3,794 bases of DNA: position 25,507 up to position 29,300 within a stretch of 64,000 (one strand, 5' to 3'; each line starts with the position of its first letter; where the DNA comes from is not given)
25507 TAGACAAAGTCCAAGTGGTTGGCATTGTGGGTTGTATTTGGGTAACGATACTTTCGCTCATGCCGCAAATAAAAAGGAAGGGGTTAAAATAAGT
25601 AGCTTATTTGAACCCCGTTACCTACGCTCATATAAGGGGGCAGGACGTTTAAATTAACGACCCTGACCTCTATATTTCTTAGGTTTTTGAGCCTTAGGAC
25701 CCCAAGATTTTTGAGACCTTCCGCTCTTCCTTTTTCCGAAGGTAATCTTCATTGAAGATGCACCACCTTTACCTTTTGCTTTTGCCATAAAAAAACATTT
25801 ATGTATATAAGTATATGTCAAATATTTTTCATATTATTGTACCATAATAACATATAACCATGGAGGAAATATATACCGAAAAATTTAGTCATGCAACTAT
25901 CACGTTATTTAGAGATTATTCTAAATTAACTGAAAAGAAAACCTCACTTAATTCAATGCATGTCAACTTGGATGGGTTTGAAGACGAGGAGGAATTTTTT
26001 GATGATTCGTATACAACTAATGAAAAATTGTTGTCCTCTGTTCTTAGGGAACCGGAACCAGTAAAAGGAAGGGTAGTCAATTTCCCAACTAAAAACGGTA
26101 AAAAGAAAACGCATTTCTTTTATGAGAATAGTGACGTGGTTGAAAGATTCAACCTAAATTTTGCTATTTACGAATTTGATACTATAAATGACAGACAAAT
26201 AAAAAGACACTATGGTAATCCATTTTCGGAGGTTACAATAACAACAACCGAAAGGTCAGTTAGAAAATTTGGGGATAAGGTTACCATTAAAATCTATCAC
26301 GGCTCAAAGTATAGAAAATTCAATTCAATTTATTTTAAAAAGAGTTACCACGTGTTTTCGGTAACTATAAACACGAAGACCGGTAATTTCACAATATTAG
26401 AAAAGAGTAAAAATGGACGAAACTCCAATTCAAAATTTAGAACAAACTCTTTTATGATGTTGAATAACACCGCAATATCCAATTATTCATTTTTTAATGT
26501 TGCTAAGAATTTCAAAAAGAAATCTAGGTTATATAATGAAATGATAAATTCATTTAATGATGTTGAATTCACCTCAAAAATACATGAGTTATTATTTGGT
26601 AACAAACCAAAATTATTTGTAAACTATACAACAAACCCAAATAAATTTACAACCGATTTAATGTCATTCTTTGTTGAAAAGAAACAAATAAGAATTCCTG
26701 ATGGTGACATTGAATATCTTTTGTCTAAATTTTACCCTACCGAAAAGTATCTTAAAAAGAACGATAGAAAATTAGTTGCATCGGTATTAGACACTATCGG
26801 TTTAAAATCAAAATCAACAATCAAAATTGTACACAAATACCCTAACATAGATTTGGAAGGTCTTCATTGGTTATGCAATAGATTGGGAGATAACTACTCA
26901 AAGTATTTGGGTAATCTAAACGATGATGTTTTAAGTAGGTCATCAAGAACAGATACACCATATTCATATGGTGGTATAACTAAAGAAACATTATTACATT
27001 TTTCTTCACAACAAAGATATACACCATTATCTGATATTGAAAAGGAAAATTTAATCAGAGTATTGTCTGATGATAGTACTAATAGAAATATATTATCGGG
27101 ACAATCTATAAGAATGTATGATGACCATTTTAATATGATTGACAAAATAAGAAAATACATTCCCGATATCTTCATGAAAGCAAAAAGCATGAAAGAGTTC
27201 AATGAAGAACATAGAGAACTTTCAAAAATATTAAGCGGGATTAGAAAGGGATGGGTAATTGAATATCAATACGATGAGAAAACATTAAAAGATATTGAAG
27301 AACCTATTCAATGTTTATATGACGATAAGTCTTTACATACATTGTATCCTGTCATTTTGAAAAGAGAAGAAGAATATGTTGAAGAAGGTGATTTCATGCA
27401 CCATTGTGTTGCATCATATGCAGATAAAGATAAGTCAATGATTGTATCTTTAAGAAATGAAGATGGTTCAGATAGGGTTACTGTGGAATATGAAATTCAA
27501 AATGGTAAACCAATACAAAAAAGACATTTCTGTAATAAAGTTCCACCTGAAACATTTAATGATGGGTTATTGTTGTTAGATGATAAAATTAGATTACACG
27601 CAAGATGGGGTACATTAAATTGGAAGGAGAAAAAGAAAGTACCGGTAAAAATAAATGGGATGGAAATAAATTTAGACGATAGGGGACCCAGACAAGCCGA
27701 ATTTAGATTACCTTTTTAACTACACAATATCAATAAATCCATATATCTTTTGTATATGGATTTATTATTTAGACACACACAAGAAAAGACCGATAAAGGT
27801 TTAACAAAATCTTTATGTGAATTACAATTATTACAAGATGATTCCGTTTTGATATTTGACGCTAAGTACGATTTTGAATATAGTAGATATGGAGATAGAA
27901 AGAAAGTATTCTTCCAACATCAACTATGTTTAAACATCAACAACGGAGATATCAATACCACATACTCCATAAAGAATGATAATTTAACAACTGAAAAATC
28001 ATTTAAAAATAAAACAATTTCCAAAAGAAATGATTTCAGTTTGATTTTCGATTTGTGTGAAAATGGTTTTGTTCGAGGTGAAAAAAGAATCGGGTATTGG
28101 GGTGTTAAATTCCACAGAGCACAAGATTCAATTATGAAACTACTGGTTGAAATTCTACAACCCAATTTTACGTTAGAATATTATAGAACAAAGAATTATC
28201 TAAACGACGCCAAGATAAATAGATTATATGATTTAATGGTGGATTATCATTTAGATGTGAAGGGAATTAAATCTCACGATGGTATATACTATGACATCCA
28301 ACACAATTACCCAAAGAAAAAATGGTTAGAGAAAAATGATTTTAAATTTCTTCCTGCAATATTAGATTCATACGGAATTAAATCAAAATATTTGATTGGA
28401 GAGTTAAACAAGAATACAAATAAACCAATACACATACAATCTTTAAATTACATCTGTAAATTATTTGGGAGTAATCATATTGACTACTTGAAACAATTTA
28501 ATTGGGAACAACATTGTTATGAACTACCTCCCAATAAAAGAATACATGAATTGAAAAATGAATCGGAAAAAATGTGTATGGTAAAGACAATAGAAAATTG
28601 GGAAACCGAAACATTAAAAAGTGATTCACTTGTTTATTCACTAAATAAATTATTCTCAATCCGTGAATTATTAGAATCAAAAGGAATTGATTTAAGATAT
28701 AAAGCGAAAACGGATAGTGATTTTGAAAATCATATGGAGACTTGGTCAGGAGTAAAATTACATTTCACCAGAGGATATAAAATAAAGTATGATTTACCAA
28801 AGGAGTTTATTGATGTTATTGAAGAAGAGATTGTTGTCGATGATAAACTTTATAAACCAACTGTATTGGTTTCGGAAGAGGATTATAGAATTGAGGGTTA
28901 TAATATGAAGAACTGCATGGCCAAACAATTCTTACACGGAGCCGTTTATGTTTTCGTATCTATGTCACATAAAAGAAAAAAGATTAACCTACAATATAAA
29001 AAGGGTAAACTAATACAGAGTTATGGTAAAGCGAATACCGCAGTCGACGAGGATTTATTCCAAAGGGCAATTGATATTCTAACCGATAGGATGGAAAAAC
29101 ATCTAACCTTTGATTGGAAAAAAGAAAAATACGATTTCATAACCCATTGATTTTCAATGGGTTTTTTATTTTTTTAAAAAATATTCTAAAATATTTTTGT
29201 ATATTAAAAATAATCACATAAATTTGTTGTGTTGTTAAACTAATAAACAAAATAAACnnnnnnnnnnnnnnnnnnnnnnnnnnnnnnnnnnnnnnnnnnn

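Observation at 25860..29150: Two adjacent large paralogs plus a third distant copy share a conserved Cys/His/Tyr C-terminal module, directly upstream of a C5-methyltransferase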

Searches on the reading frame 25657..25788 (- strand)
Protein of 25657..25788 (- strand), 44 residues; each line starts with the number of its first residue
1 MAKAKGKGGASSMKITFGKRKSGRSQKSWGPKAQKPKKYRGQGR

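Call 112: search_protein_families(library=pfam, proteins=[window:25657-25788:-], max_evalue=0.01)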
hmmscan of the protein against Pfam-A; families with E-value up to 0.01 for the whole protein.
window:25657-25788:- (44 aa): 0 families

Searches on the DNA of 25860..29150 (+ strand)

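Call 5: search_dna_similar(query=window:25860-29150:+, collection=phages, mode=distant, max_rows=20)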
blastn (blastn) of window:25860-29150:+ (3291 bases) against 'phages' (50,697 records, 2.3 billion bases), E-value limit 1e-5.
No match.
